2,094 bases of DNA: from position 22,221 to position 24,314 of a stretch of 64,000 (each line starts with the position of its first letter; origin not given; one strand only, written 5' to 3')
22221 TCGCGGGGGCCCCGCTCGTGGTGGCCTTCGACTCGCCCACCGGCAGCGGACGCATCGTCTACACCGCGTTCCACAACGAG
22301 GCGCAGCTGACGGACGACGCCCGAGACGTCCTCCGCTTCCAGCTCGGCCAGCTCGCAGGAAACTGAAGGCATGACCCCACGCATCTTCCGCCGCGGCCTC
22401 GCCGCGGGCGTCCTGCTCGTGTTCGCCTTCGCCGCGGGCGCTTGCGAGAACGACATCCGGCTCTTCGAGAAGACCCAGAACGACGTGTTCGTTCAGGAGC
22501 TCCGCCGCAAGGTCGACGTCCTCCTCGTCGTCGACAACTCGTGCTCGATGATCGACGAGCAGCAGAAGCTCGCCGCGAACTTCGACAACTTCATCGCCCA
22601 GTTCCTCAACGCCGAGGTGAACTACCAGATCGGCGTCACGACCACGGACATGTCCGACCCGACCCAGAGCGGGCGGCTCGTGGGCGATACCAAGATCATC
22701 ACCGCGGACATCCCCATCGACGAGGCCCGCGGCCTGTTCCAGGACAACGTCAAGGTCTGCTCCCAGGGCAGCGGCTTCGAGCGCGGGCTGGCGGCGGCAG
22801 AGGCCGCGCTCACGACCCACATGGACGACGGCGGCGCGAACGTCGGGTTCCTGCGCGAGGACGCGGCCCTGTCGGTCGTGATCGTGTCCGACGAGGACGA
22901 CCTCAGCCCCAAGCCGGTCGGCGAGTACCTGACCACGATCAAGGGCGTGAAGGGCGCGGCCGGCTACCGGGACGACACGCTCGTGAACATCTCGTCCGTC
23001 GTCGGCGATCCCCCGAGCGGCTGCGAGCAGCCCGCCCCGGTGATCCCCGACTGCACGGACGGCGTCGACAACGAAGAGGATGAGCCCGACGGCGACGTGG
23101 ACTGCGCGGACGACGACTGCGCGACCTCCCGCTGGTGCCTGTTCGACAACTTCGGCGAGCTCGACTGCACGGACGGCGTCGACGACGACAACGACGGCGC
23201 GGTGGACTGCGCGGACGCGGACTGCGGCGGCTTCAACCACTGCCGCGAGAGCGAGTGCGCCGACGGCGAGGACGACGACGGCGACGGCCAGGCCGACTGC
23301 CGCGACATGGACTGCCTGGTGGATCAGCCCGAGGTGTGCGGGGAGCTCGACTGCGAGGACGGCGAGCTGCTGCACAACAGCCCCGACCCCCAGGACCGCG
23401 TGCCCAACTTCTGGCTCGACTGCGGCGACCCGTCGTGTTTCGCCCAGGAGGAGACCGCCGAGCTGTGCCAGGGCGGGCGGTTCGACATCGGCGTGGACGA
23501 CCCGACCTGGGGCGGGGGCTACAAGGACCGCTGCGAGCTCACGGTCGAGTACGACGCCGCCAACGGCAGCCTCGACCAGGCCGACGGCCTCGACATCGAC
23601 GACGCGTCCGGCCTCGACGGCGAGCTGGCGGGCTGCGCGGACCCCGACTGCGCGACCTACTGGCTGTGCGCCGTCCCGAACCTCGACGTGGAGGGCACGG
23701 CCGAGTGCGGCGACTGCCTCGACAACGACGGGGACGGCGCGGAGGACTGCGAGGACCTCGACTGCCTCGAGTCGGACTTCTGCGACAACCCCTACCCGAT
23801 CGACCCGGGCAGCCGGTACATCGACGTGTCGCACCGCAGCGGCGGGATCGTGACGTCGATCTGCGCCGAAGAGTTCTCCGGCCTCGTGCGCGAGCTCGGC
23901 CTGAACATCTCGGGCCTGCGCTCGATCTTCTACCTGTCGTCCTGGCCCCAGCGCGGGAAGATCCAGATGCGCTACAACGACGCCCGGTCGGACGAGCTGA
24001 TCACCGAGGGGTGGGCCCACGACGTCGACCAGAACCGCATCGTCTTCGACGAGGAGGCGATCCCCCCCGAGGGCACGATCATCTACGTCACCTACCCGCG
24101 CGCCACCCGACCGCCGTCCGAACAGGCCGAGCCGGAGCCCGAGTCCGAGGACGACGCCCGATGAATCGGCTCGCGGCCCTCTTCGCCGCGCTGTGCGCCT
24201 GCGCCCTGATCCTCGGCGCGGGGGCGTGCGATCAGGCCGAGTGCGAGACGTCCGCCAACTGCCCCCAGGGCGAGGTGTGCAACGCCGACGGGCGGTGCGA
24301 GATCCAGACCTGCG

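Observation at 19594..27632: Run of five consecutive lipoprotein genes including a VWA plus Myxococcus Cys-rich-repeat protein and a 30-Cys mini-lipoprotein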

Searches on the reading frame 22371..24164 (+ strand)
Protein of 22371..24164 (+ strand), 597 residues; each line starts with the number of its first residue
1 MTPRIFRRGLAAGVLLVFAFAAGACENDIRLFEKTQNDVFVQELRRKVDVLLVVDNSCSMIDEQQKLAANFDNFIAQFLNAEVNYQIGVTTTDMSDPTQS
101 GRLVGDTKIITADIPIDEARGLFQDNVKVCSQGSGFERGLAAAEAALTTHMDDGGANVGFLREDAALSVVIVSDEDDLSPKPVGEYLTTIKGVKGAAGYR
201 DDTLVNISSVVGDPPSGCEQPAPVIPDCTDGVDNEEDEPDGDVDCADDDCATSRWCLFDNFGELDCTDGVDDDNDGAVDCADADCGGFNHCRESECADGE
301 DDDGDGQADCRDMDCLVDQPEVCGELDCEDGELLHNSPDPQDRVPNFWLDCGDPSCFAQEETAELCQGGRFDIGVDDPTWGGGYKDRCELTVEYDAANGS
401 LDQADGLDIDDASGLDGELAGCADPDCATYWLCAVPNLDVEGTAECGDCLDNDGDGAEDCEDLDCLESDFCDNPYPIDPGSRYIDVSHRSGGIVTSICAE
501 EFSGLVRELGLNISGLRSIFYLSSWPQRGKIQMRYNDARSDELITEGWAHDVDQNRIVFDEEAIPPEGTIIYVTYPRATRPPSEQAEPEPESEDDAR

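Call 8: search_protein_families(library=pfam, proteins=[window:22371-24164:+], max_evalue=0.1)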
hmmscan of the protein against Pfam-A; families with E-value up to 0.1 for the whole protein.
window:22371-24164:+ (597 aa): 0 families

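Call 9: search_protein_families(library=ncbifam, proteins=[window:22371-24164:+], max_evalue=0.1)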
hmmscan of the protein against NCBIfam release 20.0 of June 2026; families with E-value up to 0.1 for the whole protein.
window:22371-24164:+ (597 aa): 2 families
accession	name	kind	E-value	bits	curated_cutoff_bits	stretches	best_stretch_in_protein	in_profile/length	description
NF033662.1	acid_disulf_rpt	repeat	2.9e-19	68.5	41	4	293-316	4-27/32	acidic double-disulfide repeat-containing protein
NF052240.1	MIDASAdhsBdello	equivalog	2.6e-18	66.3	700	2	46-104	55-115/378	MIDAS family adhesin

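Call 13: find_homologous_proteins(query=window:22371-24164:+)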
Query window:22371-24164:+ (597 aa): 400 proteins with E <= 0.001 among 8000 candidates; the best 120 are listed.
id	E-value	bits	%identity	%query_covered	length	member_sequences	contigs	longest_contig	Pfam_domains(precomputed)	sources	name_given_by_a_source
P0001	0.0e+0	1378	100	100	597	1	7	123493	-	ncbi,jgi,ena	-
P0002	0.0e+0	1204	87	99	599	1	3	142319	-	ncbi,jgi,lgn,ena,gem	-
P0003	0.0e+0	1038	78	99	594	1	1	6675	-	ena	-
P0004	0.0e+0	1031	76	99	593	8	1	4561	-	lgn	-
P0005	2.8e-289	979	74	99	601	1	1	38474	-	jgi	jgi:hypothetical protein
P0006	9.1e-220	750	61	96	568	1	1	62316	-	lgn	-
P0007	3.6e-219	748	61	96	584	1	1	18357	-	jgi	-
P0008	3.7e-218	744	62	94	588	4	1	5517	-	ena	-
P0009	8.8e-218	743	59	99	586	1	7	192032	-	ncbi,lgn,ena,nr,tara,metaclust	ncbi:MAG: hypothetical protein CMP23_01100 [Rickettsiales bacterium]|nr:hypothetical protein [Ricket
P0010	9.9e-218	743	61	94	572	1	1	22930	-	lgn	-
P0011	1.2e-217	743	60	96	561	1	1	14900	-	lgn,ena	-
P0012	3.5e-217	741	58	99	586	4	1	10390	-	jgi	jgi:hypothetical protein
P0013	8.4e-217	740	60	96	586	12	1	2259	-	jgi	jgi:hypothetical protein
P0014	7.3e-216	737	60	95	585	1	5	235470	-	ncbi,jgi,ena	-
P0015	3.5e-214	731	58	98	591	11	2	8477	-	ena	-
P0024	3.6e-205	701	58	97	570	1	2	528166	-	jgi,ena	jgi:hypothetical protein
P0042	2.8e-188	646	56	96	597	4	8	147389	-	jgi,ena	-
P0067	1.1e-47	181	47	32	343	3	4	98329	-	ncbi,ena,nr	ncbi:MAG: hypothetical protein GY898_10845 [Proteobacteria bacterium]|nr:hypothetical protein [Pseud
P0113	1.0e-36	145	44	35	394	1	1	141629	-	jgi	jgi:hypothetical protein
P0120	2.1e-35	141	41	30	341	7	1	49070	-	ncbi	ncbi:MAG: hypothetical protein ACON4U_15400 [Myxococcota bacterium]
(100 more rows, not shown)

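Call 14: find_encoding_contigs(protein=P0024, flank=10000, max_places=1)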
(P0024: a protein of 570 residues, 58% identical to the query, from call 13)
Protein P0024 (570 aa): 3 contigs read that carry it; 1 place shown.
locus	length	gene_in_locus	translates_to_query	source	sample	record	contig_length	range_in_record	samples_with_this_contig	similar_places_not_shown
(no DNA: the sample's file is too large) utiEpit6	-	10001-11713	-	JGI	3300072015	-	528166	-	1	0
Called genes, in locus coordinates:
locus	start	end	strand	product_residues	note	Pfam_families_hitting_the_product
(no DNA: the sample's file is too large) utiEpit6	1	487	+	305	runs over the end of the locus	PF13145:Rotamase_2, PF13616:Rotamase_3, PF00639:Rotamase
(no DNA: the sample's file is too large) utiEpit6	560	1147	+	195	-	PF13424:TPR_12 (faint), PF07719:TPR_2 (faint), PF00515:TPR_1 (faint)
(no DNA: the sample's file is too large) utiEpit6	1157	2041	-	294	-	PF13452:FAS1_DH_region, PF22622:MFE-2_hydrat-2_N (weak), PF01575:MaoC_dehydratas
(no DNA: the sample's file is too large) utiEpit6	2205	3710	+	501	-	PF13231:PMT_2 (weak)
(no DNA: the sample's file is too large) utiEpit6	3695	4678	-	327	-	PF01370:Epimerase, PF02719:Polysacc_synt_2, PF04321:RmlD_sub_bind, PF05368:NmrA (weak), PF01073:3Beta_HSD, PF07993:NAD_binding_4, PF13460:NAD_binding_10, PF16363:GDP_Man_Dehyd, +1 more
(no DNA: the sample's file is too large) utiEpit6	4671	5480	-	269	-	PF00483:NTP_transferase, PF12804:NTP_transf_3 (weak)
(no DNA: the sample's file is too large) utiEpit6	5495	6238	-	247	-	PF00535:Glycos_transf_2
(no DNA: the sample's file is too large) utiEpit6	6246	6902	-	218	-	PF01351:RNase_HII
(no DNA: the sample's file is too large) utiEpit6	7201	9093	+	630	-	-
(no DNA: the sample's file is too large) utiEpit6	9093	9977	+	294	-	-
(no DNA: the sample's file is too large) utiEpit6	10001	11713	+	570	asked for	-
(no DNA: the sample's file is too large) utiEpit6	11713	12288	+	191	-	-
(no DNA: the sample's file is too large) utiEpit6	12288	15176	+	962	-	-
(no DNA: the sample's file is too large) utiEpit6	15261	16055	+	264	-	-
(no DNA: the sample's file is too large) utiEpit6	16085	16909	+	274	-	PF00378:ECH_1, PF16113:ECH_2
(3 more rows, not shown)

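Call 15: find_encoding_contigs(protein=P0042, flank=10000, max_places=1)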
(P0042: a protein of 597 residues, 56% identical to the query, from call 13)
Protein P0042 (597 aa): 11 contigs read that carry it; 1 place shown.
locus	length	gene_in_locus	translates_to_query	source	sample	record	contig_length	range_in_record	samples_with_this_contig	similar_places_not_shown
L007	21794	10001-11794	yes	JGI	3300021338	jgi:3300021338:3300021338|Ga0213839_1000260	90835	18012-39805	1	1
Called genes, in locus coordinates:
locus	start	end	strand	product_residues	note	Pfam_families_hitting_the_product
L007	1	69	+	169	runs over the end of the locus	PF13424:TPR_12 (faint), PF13428:TPR_14 (faint), PF13374:TPR_10 (faint), PF13181:TPR_8 (faint), PF13431:TPR_17 (faint), PF13432:TPR_16 (weak), PF00515:TPR_1, PF07719:TPR_2 (weak), +2 more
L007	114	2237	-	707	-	PF00106:adh_short, PF08659:KR, PF13561:adh_short_C2, PF02036:SCP2, PF13452:FAS1_DH_region, PF01575:MaoC_dehydratas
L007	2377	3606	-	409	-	PF00072:Response_reg, PF00753:Lactamase_B (weak), PF12706:Lactamase_B_2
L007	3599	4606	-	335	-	PF01073:3Beta_HSD, PF01370:Epimerase, PF02719:Polysacc_synt_2, PF04321:RmlD_sub_bind, PF05368:NmrA (weak), PF08659:KR (weak), PF16363:GDP_Man_Dehyd, PF07993:NAD_binding_4, +1 more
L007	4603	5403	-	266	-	PF00483:NTP_transferase, PF12804:NTP_transf_3 (weak)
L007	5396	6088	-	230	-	PF00535:Glycos_transf_2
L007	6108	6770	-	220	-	PF01351:RNase_HII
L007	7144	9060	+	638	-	PF09099:Qn_am_d_aIII (faint)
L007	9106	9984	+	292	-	-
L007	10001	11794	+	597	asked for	-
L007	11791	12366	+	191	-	-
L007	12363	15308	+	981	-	-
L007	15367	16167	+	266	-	-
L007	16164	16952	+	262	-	PF00378:ECH_1, PF16113:ECH_2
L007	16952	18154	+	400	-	PF01979:Amidohydro_1, PF07969:Amidohydro_3 (weak)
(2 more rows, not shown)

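Call 16: find_encoding_contigs(protein=P0067, flank=10000, max_places=1)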
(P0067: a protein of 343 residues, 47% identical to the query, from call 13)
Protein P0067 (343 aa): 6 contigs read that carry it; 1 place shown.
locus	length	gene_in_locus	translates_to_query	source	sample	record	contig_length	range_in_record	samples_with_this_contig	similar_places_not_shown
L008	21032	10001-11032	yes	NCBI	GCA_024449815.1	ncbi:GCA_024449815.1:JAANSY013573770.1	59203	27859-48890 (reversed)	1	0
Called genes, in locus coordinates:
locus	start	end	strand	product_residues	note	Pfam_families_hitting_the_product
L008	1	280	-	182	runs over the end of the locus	-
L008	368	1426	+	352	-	-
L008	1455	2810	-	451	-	-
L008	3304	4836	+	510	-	-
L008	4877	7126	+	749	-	PF13517:FG-GAP_3 (faint), PF01839:FG-GAP, PF11617:Cu-binding_MopE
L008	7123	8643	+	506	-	-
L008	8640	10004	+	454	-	-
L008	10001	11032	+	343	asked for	-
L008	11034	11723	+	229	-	-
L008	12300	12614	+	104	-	PF05635:23S_rRNA_IVP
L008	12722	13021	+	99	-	-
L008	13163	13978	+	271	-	-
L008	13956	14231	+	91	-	-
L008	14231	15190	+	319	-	PF11288:DUF3089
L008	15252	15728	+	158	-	-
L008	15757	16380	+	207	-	PF10604:Polyketide_cyc2 (weak)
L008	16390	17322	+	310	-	-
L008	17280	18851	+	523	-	PF13371:TPR_9 (faint), PF13365:Trypsin_2, PF00515:TPR_1 (faint), PF07719:TPR_2 (faint), PF13174:TPR_6 (faint), PF13432:TPR_16 (faint), PF14559:TPR_19 (faint), PF13181:TPR_8 (faint)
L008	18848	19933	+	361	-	-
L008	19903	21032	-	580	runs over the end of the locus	-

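Call 19: search_solved_structures(query=window:22371-24164:+, max_evalue=1, show_alignments=2)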
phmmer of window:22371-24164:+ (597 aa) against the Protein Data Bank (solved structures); distinct sequences matched with E-value up to 1: 5.
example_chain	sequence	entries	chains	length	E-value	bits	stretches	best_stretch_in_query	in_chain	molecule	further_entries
7plp_A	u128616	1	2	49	0.0038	19.1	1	444-472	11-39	Teneurin-4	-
8fia_A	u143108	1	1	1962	0.016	17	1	445-508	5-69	Teneurin-m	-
6cmx_A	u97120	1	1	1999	0.094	14.4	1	414-475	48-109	Teneurin-2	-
7bam_A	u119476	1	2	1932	0.53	12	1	445-472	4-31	Teneurin-4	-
7ban_A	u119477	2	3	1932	0.53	12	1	445-472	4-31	Teneurin-4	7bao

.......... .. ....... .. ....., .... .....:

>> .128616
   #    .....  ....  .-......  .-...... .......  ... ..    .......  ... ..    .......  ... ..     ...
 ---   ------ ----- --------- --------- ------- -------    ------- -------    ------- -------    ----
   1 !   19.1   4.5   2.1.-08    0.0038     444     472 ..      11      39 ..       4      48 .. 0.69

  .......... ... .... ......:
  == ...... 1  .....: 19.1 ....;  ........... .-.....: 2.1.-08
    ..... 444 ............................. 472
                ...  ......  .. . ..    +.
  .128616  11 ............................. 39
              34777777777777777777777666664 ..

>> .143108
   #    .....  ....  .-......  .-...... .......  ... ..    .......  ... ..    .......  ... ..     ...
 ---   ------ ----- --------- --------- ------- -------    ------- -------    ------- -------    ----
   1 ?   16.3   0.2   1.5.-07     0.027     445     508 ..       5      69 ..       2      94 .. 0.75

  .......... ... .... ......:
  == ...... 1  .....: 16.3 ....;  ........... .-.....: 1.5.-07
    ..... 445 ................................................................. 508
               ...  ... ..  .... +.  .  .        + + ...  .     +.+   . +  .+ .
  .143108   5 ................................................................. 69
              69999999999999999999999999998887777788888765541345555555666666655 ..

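Call 22: find_related_loci(query=A1, collection=genome_contigs, flank=10000)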
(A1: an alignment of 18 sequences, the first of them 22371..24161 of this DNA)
Query A1 (597 aa) in genome_contigs; peptide patterns used: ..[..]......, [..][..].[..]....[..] (x = any residue, [..] = any of these).
413 stretches matched a pattern; 238 encode a relative of the query (tblastn E <= 1e-3); the best 80 are kept; 79 distinct loci.
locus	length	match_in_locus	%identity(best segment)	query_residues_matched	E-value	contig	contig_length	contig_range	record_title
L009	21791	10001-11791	87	1-594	0e+0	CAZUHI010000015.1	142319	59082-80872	MAG TPA_asm: uncultured Rickettsiales bacterium isolate binchicken_co46_645 genome assembly, contig: NODE_141_length_142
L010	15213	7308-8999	60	8-586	0e+0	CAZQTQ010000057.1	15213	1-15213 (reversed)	MAG TPA_asm: uncultured Rickettsiales bacterium isolate SRP308112_co1_341 genome assembly, contig: NODE_6738_length_1521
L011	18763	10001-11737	59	1-592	0e+0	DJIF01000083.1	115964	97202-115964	MAG TPA_asm: Deltaproteobacteria bacterium UBA6601 UBA6601_contig_15464, whole genome shotgun sequence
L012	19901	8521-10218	57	6-585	0e+0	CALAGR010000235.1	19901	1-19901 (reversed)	MAG TPA_asm: uncultured proteobacterium isolate ERR2206756_bin.78_CONCOCT_v1.1_MAG genome assembly, contig: ERZ887841.11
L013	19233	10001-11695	58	6-595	0e+0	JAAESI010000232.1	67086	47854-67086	MAG: Proteobacteria bacterium isolate Ust_8 UstG_CONTIG2540027, whole genome shotgun sequence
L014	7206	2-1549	62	56-589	0e+0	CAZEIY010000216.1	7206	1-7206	MAG TPA_asm: uncultured Rickettsiales bacterium isolate SRP308112_co1_107 genome assembly, contig: NODE_20444_length_720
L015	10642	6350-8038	57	9-589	0e+0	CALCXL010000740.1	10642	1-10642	MAG TPA_asm: uncultured proteobacterium isolate ERR2206771_bin.20_CONCOCT_v1.1_MAG genome assembly, contig: ERZ888641.56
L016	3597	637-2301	59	18-585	0e+0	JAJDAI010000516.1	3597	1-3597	MAG: Deltaproteobacteria bacterium isolate OFTM289 OFTM289_515, whole genome shotgun sequence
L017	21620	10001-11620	57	19-578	8e-176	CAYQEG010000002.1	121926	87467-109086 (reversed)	MAG TPA_asm: uncultured Rickettsiales bacterium isolate SRP077602_co5_496 genome assembly, contig: NODE_417_length_12192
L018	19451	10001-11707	57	1-585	0e+0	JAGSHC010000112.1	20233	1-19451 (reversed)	MAG: Deltaproteobacteria bacterium isolate GY13CH_bin.27 k141_226167_length_20233_cov_13.0442, whole genome shotgun sequ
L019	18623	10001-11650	60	15-582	0e+0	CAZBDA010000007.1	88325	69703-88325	MAG TPA_asm: uncultured Rickettsiales bacterium isolate binchicken_co141_137 genome assembly, contig: NODE_889_length_88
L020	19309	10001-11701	59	6-586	0e+0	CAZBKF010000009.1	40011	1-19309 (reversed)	MAG TPA_asm: uncultured Rickettsiales bacterium isolate binchicken_co141_65 genome assembly, contig: NODE_4349_length_40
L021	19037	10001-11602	61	25-582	0e+0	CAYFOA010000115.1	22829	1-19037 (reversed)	MAG TPA_asm: uncultured Rickettsiales bacterium isolate ERP019367_co1_6 genome assembly, contig: NODE_1969_length_22829_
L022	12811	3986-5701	58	4-586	0e+0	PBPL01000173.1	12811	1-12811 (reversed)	MAG: Deltaproteobacteria bacterium isolate RS363 TaraRedSea_contig_160268, whole genome shotgun sequence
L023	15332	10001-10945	50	16-586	2e-42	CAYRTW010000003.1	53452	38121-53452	MAG TPA_asm: uncultured Rickettsiales bacterium isolate SRP173033_co1_25 genome assembly, contig: NODE_792_length_53452_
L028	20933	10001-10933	46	8-575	1e-36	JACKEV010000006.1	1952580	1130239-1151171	MAG: Alphaproteobacteria bacterium isolate HK-STAS-MYXO-43 HK-STAS-MYXO-43_6, whole genome shotgun sequence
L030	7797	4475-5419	45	25-582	4e-36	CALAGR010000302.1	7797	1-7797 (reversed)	MAG TPA_asm: uncultured proteobacterium isolate ERR2206756_bin.78_CONCOCT_v1.1_MAG genome assembly, contig: ERZ887841.58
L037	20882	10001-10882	43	15-575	6e-34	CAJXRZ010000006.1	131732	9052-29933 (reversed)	MAG TPA_asm: uncultured proteobacterium isolate SRR3933377_bin.20_MetaBAT_v2.12.1_MAG genome assembly, contig: NODE_19_l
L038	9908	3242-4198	44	19-575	6e-34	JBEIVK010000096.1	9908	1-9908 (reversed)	MAG: Alphaproteobacteria bacterium isolate Sample-113-S84-bin-5 Sample_113_S84-bin_5-k141_1402159, whole genome shotgun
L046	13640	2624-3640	40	1-575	1e-32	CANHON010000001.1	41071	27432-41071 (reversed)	MAG: Deltaproteobacteria bacterium isolate RE-23may17-226 genome assembly, contig: RE-23may17-C1777, whole genome shotgu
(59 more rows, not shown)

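Call 40: search_protein_families(library=ncbifam, proteins=[P0067, P0113, P0120, L023:9977-10951:+, L008:11034-11720:+], max_evalue=0.1)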
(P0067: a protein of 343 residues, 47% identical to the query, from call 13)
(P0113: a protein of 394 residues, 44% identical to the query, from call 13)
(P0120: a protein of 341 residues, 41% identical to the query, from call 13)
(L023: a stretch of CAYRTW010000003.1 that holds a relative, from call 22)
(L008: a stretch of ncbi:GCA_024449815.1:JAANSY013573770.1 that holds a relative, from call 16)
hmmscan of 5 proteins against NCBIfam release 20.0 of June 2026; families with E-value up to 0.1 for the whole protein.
P0067 (343 aa): 2 families
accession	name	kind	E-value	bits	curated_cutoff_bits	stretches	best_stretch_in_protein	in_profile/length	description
NF052240.1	MIDASAdhsBdello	equivalog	4.4e-14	52.4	700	2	44-96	54-106/378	MIDAS family adhesin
NF033765.2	gliding_CglD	equivalog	2.2e-06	25.8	400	2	43-95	641-693/1124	adventurous gliding motility lipoprotein CglD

P0113 (394 aa): 1 family
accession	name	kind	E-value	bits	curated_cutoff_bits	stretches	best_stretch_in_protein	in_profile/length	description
NF052240.1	MIDASAdhsBdello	equivalog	1e-17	64.4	700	2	55-149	54-136/378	MIDAS family adhesin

P0120 (341 aa): 2 families
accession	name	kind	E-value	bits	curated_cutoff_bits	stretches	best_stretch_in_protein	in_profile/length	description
NF052240.1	MIDASAdhsBdello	equivalog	1.5e-18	67.1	700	2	37-88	54-105/378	MIDAS family adhesin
NF033765.2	gliding_CglD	equivalog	3.3e-06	25.2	400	1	35-241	640-871/1124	adventurous gliding motility lipoprotein CglD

L023:9977-10951:+ (325 aa): 2 families
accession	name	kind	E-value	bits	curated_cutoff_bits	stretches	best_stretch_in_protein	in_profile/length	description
NF052240.1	MIDASAdhsBdello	equivalog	1.6e-14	53.9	700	2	37-90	55-110/378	MIDAS family adhesin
NF033765.2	gliding_CglD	equivalog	1.6e-10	39.5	400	2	27-90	634-695/1124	adventurous gliding motility lipoprotein CglD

L008:11034-11720:+ (229 aa): 0 families

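Call 55: predict_structure(alignment_id=A6)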
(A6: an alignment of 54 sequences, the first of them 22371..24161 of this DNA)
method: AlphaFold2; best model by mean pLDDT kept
length: 597 residues; sequences in the alignment: 54
mean_pLDDT: 82.1   pTM: 0.73
mean pLDDT of the five models: 82.1, 80.1, 79.1, 78.1, 77.7
residues with pLDDT >= 90: 187; 70-90: 306; 50-70: 96; < 50: 8
segments of 3 or more residues with pLDDT < 50: 1-3
pLDDT, mean of each block of 10 residues (from residue 1): 50 53 56 90 87 90 86 83 92 90 94 94 89 80 92 85 93 94 94 71 86 80 67 77 82 72 88 89 88 88 85 84 82 70 63 78 73 64 78 86 78 70 89 78 83 84 78 74 92 87 75 79 93 96 95 91 89 96 88 62
secondary structure, 60 per line:
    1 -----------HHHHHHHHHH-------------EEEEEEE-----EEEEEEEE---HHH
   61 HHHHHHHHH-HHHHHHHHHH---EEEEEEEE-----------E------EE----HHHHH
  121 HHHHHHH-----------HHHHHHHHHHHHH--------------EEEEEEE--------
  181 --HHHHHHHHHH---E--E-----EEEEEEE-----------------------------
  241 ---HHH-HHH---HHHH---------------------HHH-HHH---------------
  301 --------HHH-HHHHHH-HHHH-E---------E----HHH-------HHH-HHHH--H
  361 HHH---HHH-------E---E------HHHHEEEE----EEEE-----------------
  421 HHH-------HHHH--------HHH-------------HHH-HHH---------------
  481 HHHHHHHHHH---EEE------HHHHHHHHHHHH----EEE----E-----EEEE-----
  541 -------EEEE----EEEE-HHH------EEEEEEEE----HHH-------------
elements in order: H12-21 E35-41 E47-54 H58-69 H71-80 E84-91 H116-127 H139-151 E166-172 H183-192 E205-211 H254-257 H313-318 H320-323 H354-357 H360-363 H388-391 E392-395 E400-403 H431-434 H481-490 E494-496 H503-514 E519-521 E532-535 E548-551 E556-559 E570-577
